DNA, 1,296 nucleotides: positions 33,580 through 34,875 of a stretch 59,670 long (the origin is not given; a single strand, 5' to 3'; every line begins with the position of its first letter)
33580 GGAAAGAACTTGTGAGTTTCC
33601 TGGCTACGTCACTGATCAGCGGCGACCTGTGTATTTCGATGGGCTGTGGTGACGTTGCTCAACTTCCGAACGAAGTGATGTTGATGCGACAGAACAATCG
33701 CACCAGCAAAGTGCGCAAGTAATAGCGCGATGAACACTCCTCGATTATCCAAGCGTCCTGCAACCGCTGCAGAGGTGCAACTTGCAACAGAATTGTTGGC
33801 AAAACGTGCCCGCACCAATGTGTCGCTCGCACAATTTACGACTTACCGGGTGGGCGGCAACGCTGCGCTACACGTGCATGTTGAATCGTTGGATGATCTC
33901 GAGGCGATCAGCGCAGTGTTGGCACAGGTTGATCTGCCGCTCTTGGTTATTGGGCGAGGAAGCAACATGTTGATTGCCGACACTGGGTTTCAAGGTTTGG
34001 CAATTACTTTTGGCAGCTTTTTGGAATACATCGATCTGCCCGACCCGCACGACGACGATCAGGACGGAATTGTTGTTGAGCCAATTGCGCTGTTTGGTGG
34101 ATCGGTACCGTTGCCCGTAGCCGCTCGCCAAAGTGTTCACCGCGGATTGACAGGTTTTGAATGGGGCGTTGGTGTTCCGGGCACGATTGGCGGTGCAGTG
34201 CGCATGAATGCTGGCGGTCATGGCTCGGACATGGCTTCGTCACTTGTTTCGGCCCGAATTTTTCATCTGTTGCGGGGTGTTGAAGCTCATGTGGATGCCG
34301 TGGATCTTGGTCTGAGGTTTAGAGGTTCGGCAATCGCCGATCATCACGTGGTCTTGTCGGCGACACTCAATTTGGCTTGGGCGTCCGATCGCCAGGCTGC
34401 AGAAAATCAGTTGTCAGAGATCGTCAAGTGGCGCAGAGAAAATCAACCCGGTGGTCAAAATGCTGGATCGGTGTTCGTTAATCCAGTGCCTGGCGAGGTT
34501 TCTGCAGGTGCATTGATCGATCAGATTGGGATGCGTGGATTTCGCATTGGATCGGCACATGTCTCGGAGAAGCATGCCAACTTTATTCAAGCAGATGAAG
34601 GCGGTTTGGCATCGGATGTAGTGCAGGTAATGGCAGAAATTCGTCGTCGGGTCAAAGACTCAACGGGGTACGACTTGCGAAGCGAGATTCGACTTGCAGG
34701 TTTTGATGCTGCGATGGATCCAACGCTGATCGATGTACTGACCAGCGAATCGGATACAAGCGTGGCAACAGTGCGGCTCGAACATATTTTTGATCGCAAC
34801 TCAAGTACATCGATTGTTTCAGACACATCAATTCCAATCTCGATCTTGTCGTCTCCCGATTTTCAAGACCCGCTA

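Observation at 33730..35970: MurB and FtsQ encoded as one continuous 746-codon ORF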

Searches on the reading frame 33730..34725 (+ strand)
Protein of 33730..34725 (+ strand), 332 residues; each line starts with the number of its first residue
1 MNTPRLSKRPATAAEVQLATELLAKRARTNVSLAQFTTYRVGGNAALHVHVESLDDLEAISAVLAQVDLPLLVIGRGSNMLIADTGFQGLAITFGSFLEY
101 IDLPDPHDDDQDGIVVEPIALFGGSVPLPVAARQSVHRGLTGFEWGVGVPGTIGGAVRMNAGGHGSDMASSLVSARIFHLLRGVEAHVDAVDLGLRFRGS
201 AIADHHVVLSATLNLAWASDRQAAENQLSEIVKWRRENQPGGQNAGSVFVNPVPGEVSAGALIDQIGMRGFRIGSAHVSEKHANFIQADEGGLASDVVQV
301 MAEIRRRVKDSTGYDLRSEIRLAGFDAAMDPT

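Call 32: search_solved_structures(query=window:33730-34725:+, show_alignments=2, max_evalue=1e-10)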
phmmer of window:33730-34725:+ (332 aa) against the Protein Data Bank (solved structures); distinct sequences matched with E-value up to 1e-10: 9.
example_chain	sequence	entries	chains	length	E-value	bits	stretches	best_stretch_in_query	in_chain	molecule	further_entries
4pyt_A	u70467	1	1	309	6.4e-40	140.5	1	21-324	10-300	UDP-N-acetylenolpyruvoylglucosamine reductase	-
3tx1_A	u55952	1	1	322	2.3e-34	122.3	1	27-326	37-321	UDP-N-acetylenolpyruvoylglucosamine reductase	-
1hsk_A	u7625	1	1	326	2.4e-33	119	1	25-324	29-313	UDP-N-ACETYLENOLPYRUVOYLGLUCOSAMINE REDUCTASE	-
9dtk_A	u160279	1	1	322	3.9e-29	105.1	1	27-324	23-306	UDP-N-acetylenolpyruvoylglucosamine reductase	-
2gqt_A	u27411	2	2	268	1.6e-27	99.8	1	31-306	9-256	UDP-N-Acetylenolpyruvylglucosamine Reductase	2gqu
3i99_A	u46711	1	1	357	1.8e-16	63.5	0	256-325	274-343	UDP-N-acetylenolpyruvoylglucosamine reductase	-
4jay_A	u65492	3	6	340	2.6e-11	46.6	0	29-170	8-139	UDP-N-acetylenolpyruvoylglucosamine reductase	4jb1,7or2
7osq_A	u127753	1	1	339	2.7e-11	46.5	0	29-170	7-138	UDP-N-acetylenolpyruvoylglucosamine reductase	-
7orz_A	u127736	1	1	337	3.1e-11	46.3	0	30-170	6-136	UDP-N-acetylenolpyruvoylglucosamine reductase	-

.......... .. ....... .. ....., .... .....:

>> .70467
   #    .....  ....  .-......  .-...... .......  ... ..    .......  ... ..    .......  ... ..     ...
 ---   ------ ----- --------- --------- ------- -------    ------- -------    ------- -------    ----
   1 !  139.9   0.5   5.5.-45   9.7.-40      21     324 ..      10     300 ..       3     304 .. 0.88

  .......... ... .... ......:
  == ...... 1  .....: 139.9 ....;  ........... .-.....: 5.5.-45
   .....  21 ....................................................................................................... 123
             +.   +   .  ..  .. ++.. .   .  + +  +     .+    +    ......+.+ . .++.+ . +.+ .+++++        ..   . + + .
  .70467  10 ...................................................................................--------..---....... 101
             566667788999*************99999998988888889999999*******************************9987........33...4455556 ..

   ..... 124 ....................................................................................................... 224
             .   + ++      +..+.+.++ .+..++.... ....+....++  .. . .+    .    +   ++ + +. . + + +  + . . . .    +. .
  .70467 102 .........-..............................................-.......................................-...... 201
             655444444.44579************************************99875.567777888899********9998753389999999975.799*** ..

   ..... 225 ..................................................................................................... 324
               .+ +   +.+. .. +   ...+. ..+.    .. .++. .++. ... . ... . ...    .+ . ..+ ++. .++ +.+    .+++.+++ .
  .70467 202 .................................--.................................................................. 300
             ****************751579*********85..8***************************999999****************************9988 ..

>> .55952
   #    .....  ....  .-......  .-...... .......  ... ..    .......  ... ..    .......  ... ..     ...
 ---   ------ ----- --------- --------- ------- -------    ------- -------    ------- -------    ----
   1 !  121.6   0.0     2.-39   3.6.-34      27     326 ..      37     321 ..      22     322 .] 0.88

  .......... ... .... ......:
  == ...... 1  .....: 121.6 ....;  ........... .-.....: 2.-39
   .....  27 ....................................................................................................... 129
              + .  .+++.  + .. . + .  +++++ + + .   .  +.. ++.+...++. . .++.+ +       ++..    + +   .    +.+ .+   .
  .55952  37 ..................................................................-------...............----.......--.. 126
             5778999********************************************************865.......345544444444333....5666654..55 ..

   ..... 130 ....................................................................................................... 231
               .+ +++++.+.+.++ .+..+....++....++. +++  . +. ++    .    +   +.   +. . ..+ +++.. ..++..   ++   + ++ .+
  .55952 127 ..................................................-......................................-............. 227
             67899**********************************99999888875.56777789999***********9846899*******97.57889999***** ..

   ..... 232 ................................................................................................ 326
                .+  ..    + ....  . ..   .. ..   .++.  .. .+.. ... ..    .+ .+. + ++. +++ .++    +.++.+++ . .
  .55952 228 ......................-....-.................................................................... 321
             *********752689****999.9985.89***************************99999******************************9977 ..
